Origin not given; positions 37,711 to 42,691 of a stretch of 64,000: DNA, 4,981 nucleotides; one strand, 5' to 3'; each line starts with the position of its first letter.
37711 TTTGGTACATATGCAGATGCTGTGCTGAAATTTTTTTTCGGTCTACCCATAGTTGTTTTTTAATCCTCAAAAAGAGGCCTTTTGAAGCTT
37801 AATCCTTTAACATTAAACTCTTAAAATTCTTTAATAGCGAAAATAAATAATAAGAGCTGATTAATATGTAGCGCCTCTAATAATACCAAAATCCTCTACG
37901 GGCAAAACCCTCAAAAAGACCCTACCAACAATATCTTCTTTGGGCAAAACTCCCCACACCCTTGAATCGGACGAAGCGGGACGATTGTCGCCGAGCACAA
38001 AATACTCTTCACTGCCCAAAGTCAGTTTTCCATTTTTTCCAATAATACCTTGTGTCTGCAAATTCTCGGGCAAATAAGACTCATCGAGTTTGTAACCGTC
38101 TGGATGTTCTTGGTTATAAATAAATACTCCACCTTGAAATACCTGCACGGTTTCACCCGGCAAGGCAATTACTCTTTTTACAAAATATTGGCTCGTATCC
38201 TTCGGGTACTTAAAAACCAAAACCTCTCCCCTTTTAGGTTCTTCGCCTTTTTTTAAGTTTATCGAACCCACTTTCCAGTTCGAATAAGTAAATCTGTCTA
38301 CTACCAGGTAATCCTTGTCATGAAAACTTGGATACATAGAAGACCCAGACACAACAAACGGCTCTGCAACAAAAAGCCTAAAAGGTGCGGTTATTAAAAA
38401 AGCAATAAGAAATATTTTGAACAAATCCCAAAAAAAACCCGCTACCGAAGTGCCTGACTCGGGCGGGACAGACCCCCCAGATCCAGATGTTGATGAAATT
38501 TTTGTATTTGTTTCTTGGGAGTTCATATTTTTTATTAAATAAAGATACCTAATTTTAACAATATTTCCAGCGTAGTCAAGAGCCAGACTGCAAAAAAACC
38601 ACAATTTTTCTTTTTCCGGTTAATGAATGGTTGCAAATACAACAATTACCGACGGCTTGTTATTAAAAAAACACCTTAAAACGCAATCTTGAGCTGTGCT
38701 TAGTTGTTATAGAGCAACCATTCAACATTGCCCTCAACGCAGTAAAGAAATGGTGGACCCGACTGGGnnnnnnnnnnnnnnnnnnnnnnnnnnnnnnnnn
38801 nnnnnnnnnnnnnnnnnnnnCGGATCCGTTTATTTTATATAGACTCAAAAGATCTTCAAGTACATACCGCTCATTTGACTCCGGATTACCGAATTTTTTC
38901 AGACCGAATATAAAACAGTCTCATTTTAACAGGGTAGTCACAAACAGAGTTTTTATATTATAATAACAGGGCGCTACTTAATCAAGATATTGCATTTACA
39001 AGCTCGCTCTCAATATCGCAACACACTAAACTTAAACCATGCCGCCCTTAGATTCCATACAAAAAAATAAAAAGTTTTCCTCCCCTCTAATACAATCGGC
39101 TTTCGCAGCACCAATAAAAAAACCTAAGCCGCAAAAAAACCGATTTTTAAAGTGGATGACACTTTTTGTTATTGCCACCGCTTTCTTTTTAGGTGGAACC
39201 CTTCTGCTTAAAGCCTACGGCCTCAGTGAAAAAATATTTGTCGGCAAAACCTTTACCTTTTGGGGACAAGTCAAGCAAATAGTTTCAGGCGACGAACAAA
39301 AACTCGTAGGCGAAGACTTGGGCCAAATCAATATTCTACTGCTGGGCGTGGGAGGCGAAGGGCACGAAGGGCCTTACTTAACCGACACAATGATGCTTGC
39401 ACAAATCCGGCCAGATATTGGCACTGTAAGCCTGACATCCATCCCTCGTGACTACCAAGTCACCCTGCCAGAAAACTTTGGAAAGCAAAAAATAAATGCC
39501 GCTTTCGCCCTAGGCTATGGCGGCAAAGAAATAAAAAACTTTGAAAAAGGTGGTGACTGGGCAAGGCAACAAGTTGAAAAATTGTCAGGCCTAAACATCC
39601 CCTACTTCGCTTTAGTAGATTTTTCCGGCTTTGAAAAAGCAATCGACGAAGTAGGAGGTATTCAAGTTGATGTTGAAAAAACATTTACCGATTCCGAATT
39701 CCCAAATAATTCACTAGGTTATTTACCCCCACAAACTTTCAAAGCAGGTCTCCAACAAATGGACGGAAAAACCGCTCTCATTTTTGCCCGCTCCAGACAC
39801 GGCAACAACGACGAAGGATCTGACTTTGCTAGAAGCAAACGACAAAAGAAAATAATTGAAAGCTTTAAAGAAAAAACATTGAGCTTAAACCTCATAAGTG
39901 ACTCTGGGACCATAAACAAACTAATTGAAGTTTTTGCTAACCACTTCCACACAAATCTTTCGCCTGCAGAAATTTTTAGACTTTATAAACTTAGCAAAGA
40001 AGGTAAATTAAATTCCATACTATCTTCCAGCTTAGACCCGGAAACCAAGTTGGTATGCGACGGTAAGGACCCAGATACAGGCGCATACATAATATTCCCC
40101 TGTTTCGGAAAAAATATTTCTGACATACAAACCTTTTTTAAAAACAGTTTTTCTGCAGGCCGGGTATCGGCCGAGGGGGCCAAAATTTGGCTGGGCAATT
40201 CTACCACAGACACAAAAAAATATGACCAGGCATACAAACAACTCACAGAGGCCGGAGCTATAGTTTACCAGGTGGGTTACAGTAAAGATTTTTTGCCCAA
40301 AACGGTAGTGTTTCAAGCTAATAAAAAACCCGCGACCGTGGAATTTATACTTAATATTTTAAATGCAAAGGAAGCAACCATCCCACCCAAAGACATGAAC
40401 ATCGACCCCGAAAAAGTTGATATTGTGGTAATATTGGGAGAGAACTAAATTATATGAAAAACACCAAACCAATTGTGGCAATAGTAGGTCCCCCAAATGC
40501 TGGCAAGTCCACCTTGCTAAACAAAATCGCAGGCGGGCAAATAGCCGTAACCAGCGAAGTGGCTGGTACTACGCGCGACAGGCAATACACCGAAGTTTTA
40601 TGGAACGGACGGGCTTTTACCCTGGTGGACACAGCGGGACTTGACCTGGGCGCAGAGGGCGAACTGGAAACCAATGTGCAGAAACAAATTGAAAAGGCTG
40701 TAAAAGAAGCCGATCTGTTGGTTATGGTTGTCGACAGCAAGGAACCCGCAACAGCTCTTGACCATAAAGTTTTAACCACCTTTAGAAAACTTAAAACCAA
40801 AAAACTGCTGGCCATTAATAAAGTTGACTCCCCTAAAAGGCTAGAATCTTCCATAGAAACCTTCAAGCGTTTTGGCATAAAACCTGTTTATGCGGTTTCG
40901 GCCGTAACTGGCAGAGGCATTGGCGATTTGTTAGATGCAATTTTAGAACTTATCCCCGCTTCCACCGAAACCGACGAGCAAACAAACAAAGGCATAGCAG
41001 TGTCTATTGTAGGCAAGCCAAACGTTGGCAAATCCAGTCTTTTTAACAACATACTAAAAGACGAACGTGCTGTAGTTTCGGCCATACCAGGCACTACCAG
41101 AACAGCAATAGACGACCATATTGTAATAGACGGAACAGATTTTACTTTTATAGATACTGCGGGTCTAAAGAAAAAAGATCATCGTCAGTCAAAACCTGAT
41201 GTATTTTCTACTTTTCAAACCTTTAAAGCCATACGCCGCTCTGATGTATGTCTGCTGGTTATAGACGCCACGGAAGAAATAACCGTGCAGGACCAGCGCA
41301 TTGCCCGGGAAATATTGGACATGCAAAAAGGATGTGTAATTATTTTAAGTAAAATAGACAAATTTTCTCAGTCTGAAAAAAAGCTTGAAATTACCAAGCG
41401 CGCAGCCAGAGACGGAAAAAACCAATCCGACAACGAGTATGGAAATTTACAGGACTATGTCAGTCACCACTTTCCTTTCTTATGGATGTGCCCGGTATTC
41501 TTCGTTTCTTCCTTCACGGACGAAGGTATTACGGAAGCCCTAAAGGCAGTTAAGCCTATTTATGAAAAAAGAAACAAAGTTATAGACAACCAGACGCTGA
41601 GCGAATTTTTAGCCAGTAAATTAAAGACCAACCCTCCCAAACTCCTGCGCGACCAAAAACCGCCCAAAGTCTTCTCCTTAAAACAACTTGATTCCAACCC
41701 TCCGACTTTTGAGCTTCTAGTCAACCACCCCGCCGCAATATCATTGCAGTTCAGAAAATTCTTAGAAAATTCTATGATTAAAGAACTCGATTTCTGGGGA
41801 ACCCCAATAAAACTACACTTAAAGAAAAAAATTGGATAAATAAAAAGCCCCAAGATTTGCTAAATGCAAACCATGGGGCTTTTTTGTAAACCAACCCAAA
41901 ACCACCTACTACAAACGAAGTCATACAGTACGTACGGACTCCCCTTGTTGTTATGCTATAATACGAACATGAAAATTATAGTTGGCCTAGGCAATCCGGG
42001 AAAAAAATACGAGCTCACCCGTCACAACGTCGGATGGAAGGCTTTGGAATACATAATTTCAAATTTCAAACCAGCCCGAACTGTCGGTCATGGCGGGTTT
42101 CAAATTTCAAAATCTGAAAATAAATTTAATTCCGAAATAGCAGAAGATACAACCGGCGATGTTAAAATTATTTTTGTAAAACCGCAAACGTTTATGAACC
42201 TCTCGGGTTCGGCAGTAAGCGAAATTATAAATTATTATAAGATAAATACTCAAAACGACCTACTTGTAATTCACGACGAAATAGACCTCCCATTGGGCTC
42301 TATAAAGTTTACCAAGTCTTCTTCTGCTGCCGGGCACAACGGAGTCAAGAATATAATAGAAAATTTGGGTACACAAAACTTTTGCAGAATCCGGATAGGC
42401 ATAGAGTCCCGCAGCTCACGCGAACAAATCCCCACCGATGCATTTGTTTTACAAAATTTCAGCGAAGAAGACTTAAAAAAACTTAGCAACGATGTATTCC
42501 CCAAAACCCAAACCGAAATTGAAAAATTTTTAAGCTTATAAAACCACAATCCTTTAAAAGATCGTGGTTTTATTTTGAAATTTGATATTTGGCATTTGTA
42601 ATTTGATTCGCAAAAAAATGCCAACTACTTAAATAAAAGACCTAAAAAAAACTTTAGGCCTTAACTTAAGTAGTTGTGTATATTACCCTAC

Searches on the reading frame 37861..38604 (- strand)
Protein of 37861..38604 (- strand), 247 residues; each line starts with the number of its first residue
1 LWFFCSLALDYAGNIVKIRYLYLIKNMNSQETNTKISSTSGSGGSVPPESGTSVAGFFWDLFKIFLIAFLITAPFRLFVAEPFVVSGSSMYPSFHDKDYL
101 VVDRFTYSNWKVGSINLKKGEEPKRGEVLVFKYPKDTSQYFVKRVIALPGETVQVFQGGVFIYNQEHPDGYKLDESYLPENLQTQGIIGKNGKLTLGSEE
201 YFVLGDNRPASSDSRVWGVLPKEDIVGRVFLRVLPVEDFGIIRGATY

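Call 75: search_protein_families(library=pfam, proteins=[window:37861-38604:-], max_evalue=0.001)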
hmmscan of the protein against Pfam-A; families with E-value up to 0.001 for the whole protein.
window:37861-38604:- (247 aa): 2 families
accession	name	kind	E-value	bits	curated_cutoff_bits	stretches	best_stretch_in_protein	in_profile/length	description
PF10502.14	Peptidase_S26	-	1.1e-41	143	22.9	1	60-233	3-167/168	Signal peptidase, peptidase S26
PF00717.28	Peptidase_S24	-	0.00052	20.1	23.3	0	84-150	39-86/116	Peptidase S24-like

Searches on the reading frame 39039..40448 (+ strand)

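Call 75: search_protein_families(library=pfam, proteins=[window:39039-40448:+], max_evalue=0.001)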
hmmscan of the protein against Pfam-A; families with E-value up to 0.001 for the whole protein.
window:39039-40448:+ (469 aa): 1 family
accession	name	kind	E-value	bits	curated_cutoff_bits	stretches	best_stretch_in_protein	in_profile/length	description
PF03816.19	LytR_cpsA_psr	-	4.1e-36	124.9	24.6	1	115-280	2-148/150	LytR_cpsA_psr family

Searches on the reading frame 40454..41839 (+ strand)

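Call 75: search_protein_families(library=pfam, proteins=[window:40454-41839:+], max_evalue=0.001)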
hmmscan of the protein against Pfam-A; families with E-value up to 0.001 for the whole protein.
window:40454-41839:+ (461 aa): 22 families
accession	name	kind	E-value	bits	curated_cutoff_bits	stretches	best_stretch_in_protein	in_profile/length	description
PF01926.29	MMR_HSR1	-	7.7e-53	177.9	21.9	2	183-300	2-113/113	50S ribosome-binding GTPase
PF02421.24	FeoB_N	-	3.9e-27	95.1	27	2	8-163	3-156/156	Ferrous iron transport protein B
PF00009.33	GTP_EFTU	-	6.3e-26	91.5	26.5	2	7-168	5-187/188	Elongation factor Tu GTP binding domain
PF00350.29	Dynamin_N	-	7.9e-17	62.2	27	1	8-40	1-33/168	Dynamin family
PF14714.11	KH_dom-like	-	9.1e-15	55.2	27.3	1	378-457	3-81/81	KH-domain-like of EngA bacterial GTPase enzymes, C-terminal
PF04548.22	AIG1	-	8.3e-12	45.3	27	2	10-113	5-110/212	AIG1 family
PF03193.22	RsgA_GTPase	-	1.4e-11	45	30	1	87-213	26-139/174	RsgA GTPase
PF09439.16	SRPRB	-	7.9e-08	32.3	25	1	4-96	2-83/178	Signal recognition particle receptor beta subunit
PF00005.33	ABC_tran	-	9.2e-08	33.2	25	0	6-37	12-43/137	ABC transporter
PF10662.15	PduV-EutP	-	2.5e-07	31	21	1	71-163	49-141/143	Ethanolamine utilisation - propanediol utilisation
PF08477.19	Roc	-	5.4e-06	27.1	27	0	183-297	2-114/119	Ras of Complex, Roc, domain of DAPkinase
PF13401.12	AAA_22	-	1.8e-05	25.5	27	0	4-113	4-107/130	AAA domain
PF00625.27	Guanylate_kin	-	7.1e-05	23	25.2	0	185-241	7-62/182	Guanylate kinase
PF02492.25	cobW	-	8.4e-05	22.7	20.7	0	254-317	106-168/180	CobW/HypB/UreG, nucleotide-binding domain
PF00004.35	AAA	-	0.00019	22.3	21.2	0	9-94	2-64/131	ATPase family associated with various cellular activities (AAA)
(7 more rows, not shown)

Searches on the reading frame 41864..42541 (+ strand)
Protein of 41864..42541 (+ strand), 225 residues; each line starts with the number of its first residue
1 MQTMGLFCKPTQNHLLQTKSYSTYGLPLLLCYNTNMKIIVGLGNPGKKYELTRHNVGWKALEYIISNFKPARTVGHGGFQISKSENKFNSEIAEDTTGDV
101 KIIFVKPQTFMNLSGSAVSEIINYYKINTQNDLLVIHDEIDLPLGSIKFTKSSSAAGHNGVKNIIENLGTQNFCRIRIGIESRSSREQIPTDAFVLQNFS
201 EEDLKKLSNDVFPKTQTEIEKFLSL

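Call 75: search_protein_families(library=pfam, proteins=[window:41864-42541:+], max_evalue=0.001)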
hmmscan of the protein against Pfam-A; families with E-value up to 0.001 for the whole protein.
window:41864-42541:+ (225 aa): 1 family
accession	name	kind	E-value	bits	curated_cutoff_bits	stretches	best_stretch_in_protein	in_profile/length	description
PF01195.25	Pept_tRNA_hydro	-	7e-55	186.1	27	1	38-223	1-171/183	Peptidyl-tRNA hydrolase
